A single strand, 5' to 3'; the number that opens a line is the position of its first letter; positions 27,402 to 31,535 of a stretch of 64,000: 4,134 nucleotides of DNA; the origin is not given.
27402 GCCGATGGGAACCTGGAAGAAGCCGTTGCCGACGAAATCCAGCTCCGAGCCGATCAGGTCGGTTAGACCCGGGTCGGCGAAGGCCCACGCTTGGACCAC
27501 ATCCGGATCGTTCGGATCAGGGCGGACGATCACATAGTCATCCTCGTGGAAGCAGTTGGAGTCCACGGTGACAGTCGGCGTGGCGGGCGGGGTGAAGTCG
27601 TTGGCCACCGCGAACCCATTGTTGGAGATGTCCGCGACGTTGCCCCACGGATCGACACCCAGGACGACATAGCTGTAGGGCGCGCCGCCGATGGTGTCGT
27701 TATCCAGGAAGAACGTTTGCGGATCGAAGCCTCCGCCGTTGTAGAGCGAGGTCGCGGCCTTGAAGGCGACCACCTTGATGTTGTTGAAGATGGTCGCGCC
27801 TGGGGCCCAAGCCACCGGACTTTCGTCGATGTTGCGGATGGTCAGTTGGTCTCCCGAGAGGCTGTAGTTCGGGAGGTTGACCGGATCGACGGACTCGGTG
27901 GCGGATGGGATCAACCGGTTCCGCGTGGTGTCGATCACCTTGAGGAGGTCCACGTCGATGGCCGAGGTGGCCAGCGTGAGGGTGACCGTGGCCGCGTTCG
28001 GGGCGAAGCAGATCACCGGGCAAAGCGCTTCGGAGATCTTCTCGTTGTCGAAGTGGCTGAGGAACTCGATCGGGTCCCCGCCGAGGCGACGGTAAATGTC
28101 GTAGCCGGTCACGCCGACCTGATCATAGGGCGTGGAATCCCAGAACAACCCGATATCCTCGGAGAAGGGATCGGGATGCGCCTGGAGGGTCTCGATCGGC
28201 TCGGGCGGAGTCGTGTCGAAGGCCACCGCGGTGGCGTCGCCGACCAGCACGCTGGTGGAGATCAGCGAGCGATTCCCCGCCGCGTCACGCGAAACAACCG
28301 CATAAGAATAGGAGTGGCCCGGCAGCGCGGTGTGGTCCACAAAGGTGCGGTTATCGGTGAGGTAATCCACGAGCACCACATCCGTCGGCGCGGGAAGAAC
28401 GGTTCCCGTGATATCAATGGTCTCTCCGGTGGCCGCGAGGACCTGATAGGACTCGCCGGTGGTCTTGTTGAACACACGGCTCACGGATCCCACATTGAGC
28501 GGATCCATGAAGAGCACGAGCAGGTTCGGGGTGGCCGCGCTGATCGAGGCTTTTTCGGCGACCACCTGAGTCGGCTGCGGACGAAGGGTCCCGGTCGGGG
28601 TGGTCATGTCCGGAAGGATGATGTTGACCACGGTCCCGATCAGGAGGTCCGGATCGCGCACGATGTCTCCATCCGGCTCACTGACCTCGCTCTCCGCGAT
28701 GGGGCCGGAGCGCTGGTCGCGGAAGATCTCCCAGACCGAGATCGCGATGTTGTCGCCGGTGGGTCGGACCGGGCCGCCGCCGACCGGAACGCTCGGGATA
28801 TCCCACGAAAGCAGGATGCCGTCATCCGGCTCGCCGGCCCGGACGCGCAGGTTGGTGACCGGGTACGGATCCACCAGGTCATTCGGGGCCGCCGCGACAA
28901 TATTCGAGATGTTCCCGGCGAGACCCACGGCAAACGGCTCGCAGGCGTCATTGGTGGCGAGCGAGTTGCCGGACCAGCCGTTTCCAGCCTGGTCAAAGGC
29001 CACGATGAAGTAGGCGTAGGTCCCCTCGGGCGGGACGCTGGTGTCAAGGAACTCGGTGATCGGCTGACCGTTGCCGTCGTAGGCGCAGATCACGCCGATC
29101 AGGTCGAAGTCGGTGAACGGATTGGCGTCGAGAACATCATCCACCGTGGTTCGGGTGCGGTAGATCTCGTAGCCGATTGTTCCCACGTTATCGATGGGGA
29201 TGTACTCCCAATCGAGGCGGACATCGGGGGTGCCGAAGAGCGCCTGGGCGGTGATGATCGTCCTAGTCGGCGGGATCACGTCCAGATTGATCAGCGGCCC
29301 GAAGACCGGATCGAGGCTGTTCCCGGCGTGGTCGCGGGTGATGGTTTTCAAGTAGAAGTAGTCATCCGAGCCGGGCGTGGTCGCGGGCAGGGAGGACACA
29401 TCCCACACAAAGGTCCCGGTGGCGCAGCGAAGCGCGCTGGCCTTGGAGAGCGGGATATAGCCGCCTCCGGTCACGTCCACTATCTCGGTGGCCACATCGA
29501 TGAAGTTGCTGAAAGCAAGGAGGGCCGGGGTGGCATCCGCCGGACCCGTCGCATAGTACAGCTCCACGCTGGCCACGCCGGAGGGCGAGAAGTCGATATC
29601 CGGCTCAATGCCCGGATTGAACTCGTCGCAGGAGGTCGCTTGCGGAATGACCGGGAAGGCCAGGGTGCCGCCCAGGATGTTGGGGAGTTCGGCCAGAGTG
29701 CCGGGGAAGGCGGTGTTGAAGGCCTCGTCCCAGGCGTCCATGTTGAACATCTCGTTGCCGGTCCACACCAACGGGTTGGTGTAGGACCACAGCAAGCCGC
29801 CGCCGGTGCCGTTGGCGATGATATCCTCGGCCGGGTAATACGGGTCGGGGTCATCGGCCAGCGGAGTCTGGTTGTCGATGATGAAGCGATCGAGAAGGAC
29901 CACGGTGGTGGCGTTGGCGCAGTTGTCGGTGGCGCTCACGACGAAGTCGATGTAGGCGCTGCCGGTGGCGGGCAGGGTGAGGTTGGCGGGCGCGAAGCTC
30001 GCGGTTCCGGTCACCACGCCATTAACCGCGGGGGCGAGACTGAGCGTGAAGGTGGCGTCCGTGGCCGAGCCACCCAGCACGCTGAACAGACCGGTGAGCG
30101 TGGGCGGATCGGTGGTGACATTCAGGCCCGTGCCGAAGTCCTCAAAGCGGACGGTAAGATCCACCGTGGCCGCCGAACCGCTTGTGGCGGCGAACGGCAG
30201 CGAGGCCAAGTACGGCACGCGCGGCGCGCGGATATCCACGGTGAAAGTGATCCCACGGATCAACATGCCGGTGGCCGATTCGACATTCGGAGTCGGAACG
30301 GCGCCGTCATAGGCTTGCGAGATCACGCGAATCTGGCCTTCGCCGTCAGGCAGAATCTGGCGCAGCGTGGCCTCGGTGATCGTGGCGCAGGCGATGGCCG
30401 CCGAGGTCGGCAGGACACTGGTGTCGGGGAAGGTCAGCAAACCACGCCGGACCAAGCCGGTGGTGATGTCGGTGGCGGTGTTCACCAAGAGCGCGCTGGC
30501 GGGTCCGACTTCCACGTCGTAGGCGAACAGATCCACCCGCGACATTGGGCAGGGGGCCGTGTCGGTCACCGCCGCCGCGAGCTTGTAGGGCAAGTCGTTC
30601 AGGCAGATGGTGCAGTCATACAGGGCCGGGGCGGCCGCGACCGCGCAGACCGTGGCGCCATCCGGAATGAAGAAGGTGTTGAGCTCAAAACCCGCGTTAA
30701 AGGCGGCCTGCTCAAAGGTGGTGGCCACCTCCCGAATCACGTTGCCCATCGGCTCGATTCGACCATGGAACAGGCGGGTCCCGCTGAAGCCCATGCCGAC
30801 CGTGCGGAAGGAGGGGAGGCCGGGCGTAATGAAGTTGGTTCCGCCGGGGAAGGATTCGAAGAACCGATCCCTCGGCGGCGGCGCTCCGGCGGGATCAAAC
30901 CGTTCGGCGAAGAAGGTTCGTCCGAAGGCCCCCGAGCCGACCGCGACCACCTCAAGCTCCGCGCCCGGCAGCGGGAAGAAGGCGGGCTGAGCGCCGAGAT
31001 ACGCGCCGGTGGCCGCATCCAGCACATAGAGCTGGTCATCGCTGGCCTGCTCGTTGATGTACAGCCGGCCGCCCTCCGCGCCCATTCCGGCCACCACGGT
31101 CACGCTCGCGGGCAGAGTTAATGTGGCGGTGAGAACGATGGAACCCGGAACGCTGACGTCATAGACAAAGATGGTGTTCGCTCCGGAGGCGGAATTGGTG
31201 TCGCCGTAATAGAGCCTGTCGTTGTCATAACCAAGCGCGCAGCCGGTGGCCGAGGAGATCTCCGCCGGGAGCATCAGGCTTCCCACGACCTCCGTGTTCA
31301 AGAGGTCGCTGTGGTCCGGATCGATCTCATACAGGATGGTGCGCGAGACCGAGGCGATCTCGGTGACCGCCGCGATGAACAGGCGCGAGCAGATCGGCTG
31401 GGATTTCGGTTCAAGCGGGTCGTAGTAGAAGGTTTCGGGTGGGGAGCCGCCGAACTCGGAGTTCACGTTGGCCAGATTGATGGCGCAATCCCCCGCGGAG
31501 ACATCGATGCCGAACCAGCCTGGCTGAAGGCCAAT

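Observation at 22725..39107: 16.4 kb gene for a 5460 aa secreted giant protein with mixed Ig-like, FN3-like, beta-propeller and NIDO-like domains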

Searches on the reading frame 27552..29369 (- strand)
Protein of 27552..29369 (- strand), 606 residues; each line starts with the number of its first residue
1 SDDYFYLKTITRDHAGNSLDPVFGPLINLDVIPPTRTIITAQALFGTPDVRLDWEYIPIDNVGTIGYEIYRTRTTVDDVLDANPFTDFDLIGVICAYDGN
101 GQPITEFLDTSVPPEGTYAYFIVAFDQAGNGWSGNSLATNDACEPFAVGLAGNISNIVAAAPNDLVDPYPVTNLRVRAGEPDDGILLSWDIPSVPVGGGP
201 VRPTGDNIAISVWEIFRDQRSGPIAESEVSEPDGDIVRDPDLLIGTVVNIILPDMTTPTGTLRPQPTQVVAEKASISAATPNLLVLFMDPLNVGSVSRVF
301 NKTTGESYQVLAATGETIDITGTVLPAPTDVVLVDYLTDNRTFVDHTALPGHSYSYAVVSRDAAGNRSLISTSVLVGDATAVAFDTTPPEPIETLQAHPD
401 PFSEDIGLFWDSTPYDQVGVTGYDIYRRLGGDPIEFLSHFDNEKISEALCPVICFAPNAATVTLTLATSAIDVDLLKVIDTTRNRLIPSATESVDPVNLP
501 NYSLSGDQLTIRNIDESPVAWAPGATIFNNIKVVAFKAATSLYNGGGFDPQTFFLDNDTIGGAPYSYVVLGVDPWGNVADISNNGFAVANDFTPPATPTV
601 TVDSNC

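Call 8: search_protein_families(library=pfam, proteins=[window:27552-29369:-], max_evalue=5)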
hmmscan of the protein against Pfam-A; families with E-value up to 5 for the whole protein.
window:27552-29369:- (606 aa): 1 family
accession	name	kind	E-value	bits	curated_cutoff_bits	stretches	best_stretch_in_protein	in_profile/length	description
PF19077.6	Big_13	-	0.13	13.2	27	0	342-371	65-94/102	Bacterial Ig-like domain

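Call 89: search_solved_structures(query=A6, max_evalue=10)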
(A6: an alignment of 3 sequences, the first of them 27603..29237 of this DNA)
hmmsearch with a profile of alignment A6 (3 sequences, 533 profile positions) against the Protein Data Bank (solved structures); distinct sequences matched with E-value up to 10: 1.
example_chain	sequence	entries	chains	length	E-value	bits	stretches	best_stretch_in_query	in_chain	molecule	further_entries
4hcw_A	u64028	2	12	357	0.43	12.3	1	256-296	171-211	thiaminase-I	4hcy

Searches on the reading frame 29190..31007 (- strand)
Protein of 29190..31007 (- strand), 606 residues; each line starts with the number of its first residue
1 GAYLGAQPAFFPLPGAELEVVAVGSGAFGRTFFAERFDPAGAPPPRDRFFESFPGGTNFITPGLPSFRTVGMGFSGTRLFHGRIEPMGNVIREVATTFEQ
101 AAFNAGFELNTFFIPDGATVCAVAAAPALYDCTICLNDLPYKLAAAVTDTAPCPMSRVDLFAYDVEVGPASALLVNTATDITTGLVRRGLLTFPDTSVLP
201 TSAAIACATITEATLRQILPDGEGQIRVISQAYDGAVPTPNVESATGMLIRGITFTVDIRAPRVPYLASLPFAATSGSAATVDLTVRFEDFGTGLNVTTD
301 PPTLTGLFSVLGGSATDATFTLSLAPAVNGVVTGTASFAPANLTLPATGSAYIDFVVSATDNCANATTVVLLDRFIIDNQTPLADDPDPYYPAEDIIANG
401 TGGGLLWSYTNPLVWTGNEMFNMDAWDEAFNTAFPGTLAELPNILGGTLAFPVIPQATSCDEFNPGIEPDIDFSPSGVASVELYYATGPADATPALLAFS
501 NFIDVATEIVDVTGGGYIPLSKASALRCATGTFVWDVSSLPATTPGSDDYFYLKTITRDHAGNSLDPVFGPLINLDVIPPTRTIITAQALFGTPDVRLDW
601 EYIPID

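Call 8: search_protein_families(library=pfam, proteins=[window:29190-31007:-], max_evalue=5)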
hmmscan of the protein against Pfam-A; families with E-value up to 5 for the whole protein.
window:29190-31007:- (606 aa): 0 families

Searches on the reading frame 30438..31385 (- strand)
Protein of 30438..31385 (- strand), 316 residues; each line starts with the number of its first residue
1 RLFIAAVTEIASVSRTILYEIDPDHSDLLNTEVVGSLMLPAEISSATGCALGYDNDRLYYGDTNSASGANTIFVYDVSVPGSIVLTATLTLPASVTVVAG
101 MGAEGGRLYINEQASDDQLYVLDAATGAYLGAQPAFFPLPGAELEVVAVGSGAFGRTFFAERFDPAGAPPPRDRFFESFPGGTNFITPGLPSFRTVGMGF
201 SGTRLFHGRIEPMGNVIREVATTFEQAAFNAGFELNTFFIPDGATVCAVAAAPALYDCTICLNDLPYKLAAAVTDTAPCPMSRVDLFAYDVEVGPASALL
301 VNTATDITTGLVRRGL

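Call 87: search_solved_structures(query=A4, max_evalue=10)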
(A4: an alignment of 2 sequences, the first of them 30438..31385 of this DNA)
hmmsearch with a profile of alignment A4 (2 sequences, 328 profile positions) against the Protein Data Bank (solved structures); distinct sequences matched with E-value up to 10: 8.
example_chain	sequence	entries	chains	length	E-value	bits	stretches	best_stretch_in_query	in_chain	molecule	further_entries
13rz_A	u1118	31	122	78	0.063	15.7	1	243-276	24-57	E3 ubiquitin-protein ligase MYLIP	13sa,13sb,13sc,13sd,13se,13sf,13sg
2yhn_A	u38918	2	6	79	0.063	15.7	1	243-276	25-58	E3 UBIQUITIN-PROTEIN LIGASE MYLIP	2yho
5gje_A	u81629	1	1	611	0.16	14.4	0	37-65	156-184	Low-density lipoprotein receptor-related protein 6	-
8ffe_A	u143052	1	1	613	0.16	14.4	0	37-65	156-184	Low-density lipoprotein receptor-related protein 6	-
4dg6_A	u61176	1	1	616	0.16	14.3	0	37-65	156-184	Low-density lipoprotein receptor-related protein 6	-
3s94_A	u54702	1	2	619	0.17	14.3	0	37-65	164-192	Low-density lipoprotein receptor-related protein 6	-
6l6r_A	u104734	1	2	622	0.17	14.3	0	37-65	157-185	Low-density lipoprotein receptor-related protein 6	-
8ctg_C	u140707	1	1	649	0.2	14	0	37-65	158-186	Low-density lipoprotein receptor-related protein 6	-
